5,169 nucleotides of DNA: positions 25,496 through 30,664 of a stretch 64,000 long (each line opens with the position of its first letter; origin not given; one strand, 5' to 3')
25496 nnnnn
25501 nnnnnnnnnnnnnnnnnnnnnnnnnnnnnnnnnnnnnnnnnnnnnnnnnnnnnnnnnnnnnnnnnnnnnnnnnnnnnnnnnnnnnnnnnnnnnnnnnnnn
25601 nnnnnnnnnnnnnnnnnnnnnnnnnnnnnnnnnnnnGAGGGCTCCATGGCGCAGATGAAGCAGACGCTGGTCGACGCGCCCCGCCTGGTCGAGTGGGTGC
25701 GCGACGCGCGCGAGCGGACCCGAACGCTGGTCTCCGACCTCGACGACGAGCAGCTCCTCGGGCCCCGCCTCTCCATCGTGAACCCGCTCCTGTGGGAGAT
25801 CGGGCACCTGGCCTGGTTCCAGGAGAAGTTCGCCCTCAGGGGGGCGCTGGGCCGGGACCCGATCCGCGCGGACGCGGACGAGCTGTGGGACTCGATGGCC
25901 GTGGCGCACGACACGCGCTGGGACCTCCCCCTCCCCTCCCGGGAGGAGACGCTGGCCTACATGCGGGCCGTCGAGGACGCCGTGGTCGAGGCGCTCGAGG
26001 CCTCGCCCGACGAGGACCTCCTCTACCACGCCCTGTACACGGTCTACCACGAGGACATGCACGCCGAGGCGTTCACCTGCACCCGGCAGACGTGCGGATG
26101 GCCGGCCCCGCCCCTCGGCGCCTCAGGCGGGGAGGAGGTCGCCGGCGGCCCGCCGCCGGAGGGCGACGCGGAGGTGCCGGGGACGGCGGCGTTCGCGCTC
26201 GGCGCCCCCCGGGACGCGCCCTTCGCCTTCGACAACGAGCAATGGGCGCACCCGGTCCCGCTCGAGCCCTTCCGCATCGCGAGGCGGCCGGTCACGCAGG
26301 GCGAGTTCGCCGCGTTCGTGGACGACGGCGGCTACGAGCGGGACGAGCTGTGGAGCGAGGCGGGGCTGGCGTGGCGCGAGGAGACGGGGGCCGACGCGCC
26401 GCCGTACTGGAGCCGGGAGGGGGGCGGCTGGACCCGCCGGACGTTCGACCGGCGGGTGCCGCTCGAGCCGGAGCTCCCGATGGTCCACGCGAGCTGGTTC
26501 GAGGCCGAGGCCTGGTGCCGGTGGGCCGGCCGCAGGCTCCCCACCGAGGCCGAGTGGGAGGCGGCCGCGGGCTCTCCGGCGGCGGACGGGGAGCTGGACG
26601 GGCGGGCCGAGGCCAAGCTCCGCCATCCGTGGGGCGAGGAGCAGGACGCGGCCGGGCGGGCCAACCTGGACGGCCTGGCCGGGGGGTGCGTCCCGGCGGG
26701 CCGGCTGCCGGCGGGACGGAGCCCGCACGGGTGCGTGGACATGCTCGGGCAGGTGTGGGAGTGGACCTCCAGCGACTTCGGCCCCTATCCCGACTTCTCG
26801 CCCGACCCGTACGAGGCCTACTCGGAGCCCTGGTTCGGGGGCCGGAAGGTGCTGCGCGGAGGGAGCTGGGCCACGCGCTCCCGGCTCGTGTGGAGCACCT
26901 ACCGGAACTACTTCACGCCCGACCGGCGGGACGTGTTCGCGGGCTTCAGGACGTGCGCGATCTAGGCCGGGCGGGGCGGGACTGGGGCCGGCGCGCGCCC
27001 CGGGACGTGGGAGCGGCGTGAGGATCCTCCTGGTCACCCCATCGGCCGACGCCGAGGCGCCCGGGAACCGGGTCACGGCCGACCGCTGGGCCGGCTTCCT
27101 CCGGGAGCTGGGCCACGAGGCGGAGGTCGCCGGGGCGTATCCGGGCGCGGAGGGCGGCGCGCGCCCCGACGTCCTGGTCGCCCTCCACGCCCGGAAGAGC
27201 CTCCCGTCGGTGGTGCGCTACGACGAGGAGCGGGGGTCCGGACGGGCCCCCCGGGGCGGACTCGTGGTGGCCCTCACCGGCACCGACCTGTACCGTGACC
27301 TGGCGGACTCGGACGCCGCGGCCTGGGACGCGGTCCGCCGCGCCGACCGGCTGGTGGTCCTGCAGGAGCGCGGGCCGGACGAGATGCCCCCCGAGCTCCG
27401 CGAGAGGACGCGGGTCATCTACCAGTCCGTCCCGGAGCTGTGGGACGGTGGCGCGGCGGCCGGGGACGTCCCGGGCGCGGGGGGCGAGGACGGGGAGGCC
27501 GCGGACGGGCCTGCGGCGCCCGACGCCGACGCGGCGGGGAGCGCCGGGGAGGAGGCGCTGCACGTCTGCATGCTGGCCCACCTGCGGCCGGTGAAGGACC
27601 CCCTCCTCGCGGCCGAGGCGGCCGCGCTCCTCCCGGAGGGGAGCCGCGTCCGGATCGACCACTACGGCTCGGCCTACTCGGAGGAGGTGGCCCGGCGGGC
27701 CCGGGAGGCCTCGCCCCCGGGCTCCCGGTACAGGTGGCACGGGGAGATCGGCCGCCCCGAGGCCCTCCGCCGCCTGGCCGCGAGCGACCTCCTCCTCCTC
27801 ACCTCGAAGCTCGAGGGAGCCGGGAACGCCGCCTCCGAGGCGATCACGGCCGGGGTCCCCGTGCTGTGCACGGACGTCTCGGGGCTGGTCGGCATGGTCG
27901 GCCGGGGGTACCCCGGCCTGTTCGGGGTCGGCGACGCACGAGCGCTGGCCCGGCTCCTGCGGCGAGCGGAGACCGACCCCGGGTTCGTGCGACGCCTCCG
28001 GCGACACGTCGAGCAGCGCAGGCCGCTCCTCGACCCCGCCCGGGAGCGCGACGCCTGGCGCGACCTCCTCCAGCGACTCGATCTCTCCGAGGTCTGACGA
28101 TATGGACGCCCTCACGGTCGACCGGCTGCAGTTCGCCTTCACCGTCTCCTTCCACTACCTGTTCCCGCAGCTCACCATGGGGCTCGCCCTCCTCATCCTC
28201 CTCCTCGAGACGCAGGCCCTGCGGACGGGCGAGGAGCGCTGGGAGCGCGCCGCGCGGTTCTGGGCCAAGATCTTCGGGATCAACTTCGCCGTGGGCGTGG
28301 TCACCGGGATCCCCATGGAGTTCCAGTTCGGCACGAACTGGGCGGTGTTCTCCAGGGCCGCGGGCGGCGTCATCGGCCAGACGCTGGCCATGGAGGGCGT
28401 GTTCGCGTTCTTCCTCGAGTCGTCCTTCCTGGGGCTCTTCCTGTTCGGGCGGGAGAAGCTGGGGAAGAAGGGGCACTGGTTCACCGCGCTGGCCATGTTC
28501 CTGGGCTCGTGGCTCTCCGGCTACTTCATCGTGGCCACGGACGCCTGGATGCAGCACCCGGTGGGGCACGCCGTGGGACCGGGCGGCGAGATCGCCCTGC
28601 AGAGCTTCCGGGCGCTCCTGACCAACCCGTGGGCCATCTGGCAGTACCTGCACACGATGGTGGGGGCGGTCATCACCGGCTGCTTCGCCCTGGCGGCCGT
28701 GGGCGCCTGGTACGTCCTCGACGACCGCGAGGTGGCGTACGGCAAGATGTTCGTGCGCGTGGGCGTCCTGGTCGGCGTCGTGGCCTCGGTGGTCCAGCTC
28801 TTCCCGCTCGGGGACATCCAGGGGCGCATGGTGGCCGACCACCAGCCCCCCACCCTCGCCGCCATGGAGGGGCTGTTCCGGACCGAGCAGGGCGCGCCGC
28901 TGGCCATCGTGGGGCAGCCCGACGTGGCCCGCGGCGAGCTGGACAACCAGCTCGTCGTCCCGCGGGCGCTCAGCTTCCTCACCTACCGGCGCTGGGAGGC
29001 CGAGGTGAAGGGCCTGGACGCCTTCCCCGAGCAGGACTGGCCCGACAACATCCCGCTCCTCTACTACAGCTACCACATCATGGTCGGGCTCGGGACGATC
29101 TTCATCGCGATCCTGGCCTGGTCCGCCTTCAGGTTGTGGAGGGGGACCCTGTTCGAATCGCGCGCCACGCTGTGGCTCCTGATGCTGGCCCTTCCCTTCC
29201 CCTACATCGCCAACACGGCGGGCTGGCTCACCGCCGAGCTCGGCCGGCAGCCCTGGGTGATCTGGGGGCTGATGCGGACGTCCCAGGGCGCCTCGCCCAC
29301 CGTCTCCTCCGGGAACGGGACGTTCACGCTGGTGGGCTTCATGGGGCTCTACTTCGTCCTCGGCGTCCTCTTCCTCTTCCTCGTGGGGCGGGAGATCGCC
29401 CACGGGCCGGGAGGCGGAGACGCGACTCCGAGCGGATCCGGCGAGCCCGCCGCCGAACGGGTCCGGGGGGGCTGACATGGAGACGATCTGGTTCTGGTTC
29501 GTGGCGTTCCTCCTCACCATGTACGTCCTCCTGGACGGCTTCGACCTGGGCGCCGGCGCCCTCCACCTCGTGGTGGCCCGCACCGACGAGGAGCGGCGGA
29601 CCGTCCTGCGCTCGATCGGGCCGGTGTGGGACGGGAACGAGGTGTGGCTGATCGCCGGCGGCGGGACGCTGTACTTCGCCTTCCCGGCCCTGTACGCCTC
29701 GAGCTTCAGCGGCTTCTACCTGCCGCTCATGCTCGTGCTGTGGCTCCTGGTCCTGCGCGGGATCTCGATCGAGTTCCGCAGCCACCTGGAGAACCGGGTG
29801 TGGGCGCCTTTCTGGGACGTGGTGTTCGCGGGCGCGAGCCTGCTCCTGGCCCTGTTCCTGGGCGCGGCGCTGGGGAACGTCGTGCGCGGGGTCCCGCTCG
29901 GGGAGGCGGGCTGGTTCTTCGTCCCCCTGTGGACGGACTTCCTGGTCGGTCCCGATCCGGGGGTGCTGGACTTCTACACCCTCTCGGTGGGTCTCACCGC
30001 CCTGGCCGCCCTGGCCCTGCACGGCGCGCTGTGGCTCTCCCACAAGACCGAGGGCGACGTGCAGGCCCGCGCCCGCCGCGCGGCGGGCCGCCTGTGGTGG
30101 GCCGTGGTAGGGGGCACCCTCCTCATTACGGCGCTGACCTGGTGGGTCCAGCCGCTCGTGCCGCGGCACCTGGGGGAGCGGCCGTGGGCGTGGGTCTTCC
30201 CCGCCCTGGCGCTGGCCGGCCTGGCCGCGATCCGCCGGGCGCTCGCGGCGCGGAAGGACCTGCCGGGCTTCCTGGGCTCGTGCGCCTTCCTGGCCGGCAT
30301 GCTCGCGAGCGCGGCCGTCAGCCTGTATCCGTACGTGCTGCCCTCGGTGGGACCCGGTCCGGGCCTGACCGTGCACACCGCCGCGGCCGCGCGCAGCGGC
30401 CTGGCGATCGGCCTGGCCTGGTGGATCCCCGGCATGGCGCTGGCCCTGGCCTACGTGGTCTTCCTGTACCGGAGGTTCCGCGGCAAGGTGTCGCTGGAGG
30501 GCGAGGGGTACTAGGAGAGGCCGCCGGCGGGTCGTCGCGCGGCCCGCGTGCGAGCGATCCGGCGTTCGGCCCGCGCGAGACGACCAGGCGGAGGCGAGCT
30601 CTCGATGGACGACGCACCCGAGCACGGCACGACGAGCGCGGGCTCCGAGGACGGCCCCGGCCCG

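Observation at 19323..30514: Nine-gene translationally coupled supraoperon joining two importers, an RclA-like reductase, an EgtB/SenA-SenB-like pair and cytochrome bd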

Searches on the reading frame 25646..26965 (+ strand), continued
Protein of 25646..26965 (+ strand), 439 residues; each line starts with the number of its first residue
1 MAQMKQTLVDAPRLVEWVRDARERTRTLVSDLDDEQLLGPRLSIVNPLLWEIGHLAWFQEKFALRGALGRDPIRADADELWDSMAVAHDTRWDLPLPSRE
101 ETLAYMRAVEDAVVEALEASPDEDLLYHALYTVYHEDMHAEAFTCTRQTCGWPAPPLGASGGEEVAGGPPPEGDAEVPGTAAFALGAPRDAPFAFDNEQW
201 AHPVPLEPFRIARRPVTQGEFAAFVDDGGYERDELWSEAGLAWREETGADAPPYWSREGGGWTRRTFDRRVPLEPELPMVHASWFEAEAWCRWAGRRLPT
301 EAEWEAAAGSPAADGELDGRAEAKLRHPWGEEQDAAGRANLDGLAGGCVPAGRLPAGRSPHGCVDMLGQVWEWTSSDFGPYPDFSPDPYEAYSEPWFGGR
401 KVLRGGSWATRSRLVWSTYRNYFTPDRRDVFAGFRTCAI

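Call 60: search_protein_families(library=pfam, proteins=[L001:5564-6973:+, L001:7058-8443:-, L001:3939-4886:-, L050:8787-9983:+, L050:3365-6556:-, L050:13231-14133:+, L031:7467-8525:+, L031:4270-4977:-, L084:6409-7044:+], max_evalue=0.00001)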
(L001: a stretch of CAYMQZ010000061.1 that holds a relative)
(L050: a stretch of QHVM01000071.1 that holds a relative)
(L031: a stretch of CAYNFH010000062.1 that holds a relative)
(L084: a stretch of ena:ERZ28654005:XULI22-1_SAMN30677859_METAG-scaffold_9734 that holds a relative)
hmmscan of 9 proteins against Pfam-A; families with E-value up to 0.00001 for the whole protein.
L001:5564-6973:+ (469 aa): 2 families
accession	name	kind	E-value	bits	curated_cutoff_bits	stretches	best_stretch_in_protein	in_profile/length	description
PF11700.14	ATG22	-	2.4e-59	201.8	24.1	1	25-454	2-479/482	Vacuole effluxer Atg22 like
PF07690.21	MFS_1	-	1e-13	51.4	33.4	2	171-413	118-347/347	Major Facilitator Superfamily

L001:7058-8443:- (461 aa): 1 family
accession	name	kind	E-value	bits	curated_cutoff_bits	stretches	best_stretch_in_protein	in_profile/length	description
PF01553.26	Acyltransferase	-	5.4e-22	78.5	23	1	27-157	9-131/132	Acyltransferase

L001:3939-4886:- (315 aa): 3 families
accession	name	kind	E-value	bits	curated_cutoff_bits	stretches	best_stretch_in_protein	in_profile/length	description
PF08450.18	SGL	-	3.5e-22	79.6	26.3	1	25-249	3-223/246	SMP-30/Gluconolactonase/LRE-like region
PF24684.1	Vgb_lyase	-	1.2e-09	37.9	50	0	24-123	141-239/290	Virginiamycin B lyase family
PF07494.17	Reg_prop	-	3.2e-06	27.1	20.4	0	206-227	2-22/24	Two component regulator propeller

L050:8787-9983:+ (398 aa): 2 families
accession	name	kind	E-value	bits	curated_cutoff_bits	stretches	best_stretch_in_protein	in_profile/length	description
PF13472.12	Lipase_GDSL_2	-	4e-12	47.4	32.9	1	102-379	1-177/178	GDSL-like Lipase/Acylhydrolase family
PF16822.11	ALGX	-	4.2e-07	30.3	26.5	1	268-392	17-133/268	SGNH hydrolase-like domain, acetyltransferase AlgX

L050:3365-6556:- (1063 aa): 5 families
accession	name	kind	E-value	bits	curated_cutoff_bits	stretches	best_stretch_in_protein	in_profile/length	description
PF07733.18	DNA_pol3_alpha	-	5.9e-77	259.2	23.9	1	282-539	2-260/260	Bacterial DNA polymerase III alpha NTPase domain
PF17657.6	DNA_pol3_finger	-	1.3e-49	168.2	22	1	543-708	2-166/166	Bacterial DNA polymerase III alpha subunit finger domain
PF02811.25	PHP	-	2e-30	106.8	26.4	1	4-163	1-164/164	PHP domain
PF14579.12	HHH_6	-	2.2e-18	66.7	25.6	1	781-886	1-84/90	Helix-hairpin-helix motif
PF01336.31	tRNA_anti-codon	-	5.9e-07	29.8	27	1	976-1050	1-74/75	OB-fold nucleic acid binding domain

L050:13231-14133:+ (300 aa): 0 families

L031:7467-8525:+ (352 aa): 4 families
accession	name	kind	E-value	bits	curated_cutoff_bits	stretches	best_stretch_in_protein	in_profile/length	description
PF08240.17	ADH_N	-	7.5e-32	110.1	23.5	1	34-146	1-104/104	Alcohol dehydrogenase GroES-like domain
PF00107.32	ADH_zinc_N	-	1.5e-25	90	31.8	1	185-315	1-128/129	Zinc-binding dehydrogenase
PF13602.12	ADH_zinc_N_2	-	5.2e-11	44.1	27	1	220-342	1-125/134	Zinc-binding dehydrogenase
PF16912.11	Glu_dehyd_C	-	4.5e-07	30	34.9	1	162-277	19-131/211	Glucose dehydrogenase C-terminus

L031:4270-4977:- (235 aa): 1 family
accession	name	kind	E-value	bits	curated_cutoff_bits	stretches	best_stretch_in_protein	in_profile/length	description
PF05685.18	Uma2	-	4e-31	108.3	27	1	31-201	3-171/172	Putative restriction endonuclease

L084:6409-7044:+ (212 aa): 0 families

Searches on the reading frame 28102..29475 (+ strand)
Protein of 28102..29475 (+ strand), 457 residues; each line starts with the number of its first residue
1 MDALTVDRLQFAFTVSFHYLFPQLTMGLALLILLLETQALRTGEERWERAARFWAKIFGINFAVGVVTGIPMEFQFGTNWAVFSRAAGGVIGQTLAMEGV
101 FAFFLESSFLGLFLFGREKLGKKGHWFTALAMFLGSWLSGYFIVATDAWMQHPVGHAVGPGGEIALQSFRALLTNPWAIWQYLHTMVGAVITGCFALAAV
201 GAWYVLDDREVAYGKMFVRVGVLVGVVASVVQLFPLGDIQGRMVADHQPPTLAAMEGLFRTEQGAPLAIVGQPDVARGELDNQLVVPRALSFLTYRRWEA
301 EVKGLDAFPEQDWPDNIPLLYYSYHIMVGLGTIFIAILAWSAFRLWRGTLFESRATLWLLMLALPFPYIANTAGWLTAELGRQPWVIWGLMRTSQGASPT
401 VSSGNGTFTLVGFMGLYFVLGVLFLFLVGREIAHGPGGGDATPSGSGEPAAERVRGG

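Call 3: search_protein_families(library=pfam, proteins=[window:28102-29475:+])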
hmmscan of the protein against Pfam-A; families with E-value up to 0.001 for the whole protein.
window:28102-29475:+ (457 aa): 1 family
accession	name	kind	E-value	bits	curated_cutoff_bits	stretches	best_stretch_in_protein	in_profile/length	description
PF01654.22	Cyt_bd_oxida_I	-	3.9e-149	497.2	26.2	1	8-436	3-418/418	Cytochrome bd terminal oxidase subunit I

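Call 4: search_protein_families(library=ncbifam, proteins=[window:28102-29475:+])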
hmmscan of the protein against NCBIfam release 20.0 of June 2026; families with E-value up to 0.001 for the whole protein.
window:28102-29475:+ (457 aa): 2 families
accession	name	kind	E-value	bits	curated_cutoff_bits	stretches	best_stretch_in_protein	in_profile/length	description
NF011677.0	PRK15097.1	equivalog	6e-80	269.4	968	2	2-307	3-309/522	cytochrome ubiquinol oxidase subunit I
NF011609.0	PRK15035.1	equivalog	5.3e-76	256.6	1025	2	2-313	3-315/514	cytochrome bd-II oxidase subunit 1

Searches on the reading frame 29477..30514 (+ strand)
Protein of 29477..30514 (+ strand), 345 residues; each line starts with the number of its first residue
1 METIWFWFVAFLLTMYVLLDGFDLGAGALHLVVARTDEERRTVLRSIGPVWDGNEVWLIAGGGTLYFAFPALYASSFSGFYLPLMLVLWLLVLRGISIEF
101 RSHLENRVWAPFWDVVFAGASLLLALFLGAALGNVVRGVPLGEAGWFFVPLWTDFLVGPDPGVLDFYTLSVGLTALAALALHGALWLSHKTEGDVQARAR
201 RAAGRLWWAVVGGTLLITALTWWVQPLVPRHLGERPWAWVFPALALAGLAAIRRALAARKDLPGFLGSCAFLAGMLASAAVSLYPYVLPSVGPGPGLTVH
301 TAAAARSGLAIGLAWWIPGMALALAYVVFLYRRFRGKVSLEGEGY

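Call 3: search_protein_families(library=pfam, proteins=[window:29477-30514:+])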
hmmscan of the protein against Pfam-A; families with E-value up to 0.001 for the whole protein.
window:29477-30514:+ (345 aa): 1 family
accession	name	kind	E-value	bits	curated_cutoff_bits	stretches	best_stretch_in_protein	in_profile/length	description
PF02322.20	Cyt_bd_oxida_II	-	2.1e-87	293.7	35.6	1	1-334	1-302/302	Cytochrome bd terminal oxidase subunit II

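Call 4: search_protein_families(library=ncbifam, proteins=[window:29477-30514:+])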
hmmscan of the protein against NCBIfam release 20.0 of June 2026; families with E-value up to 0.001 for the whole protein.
window:29477-30514:+ (345 aa): 3 families
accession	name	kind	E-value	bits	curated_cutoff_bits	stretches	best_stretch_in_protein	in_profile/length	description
TIGR00203.1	cydB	equivalog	6.9e-59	199.9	117.3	2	2-222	8-223/378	cytochrome d ubiquinol oxidase subunit II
NF011602.0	PRK15028.1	equivalog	1.6e-44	152.8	681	2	3-217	9-218/378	cytochrome d ubiquinol oxidase subunit II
NF011579.0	PRK15003.1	equivalog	2.5e-39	135.6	718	1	3-203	9-204/379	cytochrome d ubiquinol oxidase subunit II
